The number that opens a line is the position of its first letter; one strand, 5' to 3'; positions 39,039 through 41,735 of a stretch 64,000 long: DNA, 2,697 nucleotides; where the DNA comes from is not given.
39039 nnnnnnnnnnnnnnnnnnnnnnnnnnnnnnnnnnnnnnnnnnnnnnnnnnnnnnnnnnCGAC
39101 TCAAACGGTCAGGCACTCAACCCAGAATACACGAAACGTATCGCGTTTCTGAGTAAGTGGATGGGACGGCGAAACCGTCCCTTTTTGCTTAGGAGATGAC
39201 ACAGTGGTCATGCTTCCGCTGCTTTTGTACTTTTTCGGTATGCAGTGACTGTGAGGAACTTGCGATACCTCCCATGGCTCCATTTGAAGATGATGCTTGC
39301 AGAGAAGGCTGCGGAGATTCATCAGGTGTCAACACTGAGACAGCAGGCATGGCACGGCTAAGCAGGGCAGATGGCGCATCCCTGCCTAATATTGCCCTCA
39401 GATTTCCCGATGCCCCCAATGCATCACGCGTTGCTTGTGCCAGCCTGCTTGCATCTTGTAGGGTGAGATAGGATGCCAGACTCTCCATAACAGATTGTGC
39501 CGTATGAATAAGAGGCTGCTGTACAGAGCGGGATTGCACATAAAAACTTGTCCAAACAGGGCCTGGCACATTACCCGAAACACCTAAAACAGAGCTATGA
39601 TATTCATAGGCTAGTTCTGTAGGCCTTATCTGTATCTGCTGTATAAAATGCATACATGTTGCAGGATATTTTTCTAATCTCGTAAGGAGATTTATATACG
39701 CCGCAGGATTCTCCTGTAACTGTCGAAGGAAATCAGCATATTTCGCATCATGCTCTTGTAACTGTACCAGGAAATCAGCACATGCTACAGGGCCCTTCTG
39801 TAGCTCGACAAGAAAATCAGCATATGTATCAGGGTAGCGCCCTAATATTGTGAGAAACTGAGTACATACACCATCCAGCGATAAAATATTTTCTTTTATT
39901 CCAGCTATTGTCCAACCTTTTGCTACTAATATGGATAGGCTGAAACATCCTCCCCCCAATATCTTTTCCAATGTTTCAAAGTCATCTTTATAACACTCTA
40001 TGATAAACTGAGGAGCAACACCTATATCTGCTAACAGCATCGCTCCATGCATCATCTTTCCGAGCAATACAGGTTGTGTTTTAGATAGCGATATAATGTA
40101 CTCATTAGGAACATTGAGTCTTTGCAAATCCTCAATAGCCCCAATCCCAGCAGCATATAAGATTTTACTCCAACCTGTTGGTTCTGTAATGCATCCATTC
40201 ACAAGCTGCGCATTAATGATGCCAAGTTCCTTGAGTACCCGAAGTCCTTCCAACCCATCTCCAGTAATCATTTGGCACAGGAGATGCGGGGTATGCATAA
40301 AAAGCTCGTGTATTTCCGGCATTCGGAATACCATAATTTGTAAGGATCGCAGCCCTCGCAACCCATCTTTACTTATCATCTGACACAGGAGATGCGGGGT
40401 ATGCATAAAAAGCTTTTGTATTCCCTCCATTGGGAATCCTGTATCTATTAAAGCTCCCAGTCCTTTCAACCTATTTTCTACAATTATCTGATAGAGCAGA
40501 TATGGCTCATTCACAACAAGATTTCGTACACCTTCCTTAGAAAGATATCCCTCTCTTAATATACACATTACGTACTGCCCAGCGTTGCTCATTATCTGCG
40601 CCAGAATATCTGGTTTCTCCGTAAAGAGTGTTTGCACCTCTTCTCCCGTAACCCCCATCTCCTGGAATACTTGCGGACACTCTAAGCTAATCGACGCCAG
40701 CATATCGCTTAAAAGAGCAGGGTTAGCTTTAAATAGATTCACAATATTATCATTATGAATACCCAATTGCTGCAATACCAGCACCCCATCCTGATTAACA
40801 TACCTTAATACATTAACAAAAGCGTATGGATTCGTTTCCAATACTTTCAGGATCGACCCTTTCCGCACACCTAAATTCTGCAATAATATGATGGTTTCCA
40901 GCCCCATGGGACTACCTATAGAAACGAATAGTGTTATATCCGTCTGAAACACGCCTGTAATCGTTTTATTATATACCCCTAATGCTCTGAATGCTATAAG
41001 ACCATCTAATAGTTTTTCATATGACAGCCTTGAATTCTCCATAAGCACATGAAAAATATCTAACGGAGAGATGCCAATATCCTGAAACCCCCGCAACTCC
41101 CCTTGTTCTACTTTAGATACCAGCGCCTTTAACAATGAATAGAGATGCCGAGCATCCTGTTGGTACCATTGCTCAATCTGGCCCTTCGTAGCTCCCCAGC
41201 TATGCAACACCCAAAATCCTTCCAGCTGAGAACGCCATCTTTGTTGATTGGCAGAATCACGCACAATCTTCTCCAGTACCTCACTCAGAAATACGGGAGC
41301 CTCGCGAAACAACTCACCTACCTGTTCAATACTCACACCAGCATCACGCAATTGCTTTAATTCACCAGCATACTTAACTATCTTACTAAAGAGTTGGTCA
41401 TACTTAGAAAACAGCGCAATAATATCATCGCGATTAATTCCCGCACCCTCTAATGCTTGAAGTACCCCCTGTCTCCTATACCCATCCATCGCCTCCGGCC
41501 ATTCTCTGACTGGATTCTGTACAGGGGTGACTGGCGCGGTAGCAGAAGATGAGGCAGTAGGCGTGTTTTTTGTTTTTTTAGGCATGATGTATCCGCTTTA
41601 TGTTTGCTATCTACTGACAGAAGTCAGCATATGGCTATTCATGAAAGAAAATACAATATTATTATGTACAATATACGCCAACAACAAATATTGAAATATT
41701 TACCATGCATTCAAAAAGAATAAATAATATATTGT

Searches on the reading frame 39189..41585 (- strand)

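Call 17: search_protein_families(library=pfam, proteins=[window:39189-41585:-], max_evalue=0.00001)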
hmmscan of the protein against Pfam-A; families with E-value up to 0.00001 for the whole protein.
window:39189-41585:- (798 aa): 1 family
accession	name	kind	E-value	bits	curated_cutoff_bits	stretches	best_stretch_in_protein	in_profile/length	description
PF02536.19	mTERF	-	7e-17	61.8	23.1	1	229-364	105-244/314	mTERF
